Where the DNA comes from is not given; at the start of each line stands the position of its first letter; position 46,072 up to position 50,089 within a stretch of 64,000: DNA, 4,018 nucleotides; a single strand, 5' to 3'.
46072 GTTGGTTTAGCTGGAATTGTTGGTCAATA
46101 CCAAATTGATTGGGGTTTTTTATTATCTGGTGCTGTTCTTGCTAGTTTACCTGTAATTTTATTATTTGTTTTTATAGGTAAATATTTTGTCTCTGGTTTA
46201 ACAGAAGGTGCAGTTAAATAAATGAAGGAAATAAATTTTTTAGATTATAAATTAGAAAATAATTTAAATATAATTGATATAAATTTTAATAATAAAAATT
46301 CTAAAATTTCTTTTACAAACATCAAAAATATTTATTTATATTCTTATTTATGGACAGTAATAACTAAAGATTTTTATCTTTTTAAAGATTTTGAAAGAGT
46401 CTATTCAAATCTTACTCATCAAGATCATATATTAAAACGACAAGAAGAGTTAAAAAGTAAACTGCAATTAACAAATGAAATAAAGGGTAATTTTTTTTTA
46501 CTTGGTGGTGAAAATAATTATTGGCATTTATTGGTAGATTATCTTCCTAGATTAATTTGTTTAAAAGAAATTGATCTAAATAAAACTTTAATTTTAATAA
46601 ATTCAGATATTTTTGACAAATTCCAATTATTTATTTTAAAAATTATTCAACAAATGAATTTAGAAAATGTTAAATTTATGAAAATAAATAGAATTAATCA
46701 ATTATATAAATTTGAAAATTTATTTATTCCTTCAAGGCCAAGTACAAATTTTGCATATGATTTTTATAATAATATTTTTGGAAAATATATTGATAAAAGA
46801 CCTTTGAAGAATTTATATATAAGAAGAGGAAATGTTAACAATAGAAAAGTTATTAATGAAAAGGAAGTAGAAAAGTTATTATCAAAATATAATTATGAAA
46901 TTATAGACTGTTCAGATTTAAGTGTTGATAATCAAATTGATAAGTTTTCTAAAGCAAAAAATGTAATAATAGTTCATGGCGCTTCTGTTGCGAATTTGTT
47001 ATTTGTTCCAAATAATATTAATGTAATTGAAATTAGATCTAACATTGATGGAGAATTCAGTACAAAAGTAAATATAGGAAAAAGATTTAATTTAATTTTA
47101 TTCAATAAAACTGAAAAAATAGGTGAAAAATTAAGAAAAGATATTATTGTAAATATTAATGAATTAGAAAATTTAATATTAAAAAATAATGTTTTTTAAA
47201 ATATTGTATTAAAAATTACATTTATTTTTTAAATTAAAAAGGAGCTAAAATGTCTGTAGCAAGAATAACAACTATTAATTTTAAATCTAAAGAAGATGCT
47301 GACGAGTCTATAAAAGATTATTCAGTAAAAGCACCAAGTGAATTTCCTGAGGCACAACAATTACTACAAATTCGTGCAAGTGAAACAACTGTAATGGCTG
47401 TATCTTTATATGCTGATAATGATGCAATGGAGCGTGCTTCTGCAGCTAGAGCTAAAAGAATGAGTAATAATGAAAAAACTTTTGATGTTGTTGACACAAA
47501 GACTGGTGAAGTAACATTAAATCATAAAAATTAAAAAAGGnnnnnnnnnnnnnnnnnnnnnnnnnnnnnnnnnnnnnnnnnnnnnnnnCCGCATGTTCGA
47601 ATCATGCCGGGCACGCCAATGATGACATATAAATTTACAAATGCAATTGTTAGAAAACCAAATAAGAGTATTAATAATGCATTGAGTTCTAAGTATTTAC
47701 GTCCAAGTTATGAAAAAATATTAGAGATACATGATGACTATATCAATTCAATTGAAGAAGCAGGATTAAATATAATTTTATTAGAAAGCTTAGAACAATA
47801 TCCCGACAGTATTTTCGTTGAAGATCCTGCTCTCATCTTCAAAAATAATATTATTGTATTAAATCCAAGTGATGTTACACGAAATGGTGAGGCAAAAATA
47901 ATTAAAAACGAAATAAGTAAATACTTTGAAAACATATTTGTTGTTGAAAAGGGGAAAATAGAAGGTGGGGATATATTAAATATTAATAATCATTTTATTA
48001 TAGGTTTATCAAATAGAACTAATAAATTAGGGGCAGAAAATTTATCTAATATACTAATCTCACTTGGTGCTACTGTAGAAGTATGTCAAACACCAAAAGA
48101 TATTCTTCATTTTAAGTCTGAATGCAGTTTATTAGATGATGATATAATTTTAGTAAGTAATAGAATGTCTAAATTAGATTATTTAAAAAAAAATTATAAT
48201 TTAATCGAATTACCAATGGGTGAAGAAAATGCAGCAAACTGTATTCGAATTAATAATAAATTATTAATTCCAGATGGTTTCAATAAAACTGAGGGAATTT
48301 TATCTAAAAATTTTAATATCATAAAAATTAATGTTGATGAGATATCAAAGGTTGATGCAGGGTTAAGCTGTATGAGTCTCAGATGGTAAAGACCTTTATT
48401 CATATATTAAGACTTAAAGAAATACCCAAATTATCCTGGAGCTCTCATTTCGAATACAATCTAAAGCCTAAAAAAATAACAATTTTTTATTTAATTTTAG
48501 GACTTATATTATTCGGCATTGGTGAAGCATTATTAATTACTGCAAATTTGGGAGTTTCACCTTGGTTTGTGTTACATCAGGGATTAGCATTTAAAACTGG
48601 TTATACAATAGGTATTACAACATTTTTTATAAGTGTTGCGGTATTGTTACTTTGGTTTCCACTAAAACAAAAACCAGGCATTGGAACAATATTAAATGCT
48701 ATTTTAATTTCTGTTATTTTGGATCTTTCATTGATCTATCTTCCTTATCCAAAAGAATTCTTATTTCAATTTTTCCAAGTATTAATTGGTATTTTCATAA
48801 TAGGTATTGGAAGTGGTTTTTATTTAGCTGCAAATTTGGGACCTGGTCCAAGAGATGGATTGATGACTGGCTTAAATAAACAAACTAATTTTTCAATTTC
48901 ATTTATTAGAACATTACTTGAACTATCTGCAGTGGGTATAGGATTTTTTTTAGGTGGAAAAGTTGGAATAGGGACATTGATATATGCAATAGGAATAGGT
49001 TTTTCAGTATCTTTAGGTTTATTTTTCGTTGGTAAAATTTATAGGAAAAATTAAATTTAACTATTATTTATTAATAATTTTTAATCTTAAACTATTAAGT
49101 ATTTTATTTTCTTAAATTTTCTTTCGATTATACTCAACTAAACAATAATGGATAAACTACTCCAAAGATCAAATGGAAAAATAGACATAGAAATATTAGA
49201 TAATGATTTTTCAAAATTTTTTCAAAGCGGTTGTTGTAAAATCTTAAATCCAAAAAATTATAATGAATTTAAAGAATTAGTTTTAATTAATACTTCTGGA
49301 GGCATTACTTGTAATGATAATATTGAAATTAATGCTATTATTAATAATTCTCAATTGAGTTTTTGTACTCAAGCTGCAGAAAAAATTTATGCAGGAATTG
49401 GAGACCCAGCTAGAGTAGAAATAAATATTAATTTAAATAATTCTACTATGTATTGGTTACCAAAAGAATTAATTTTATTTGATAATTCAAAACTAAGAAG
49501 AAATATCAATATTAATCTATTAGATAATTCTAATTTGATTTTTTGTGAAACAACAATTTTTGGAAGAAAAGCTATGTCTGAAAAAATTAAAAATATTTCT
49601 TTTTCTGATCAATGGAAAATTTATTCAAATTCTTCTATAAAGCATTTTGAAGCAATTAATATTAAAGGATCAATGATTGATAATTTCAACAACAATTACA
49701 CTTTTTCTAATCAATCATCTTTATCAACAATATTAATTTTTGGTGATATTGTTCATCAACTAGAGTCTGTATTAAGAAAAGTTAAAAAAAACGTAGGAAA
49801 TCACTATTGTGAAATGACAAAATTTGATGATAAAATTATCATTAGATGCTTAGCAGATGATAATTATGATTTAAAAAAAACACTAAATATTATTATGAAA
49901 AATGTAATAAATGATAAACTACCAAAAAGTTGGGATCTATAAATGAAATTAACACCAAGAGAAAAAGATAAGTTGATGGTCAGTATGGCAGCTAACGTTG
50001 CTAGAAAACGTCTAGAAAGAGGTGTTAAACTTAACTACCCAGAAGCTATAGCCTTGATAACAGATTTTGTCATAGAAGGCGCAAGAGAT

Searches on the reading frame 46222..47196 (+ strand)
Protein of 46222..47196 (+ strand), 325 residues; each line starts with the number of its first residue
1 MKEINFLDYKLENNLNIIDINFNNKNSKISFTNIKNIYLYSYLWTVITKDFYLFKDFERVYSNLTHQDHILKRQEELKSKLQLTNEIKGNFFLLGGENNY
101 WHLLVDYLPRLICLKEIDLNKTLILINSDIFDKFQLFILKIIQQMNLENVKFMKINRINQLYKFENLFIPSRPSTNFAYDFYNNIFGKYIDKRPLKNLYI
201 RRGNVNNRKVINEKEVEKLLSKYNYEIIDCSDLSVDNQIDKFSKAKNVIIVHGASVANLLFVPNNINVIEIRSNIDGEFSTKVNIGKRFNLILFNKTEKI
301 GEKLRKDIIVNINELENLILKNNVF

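Call 43: search_protein_families(library=pfam, proteins=[window:46222-47196:+], max_evalue=0.001)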
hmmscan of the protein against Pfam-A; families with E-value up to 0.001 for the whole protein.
window:46222-47196:+ (325 aa): 1 family
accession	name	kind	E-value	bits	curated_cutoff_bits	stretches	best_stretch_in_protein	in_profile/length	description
PF04577.19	Glyco_transf_61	-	6e-24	85.3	27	1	100-269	1-137/137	Glycosyltransferase 61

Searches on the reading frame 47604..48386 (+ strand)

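Call 43: search_protein_families(library=pfam, proteins=[window:47604-48386:+], max_evalue=0.001)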
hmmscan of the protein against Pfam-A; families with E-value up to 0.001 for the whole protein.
window:47604-48386:+ (261 aa): 2 families
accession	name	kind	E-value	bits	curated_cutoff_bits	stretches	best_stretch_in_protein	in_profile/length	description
PF02274.22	ADI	-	8.5e-10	38.6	22.8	1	114-190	181-262/377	Arginine deiminase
PF19420.4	DDAH_eukar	-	2e-06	27.7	23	1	37-250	26-278/291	N,N dimethylarginine dimethylhydrolase, eukaryotic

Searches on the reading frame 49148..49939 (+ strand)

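Call 43: search_protein_families(library=pfam, proteins=[window:49148-49939:+], max_evalue=0.001)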
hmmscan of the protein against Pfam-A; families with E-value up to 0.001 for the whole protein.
window:49148-49939:+ (264 aa): 1 family
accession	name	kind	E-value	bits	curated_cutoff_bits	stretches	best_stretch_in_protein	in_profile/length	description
PF01774.22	UreD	-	5e-30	105.6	27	1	45-239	1-199/201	UreD urease accessory protein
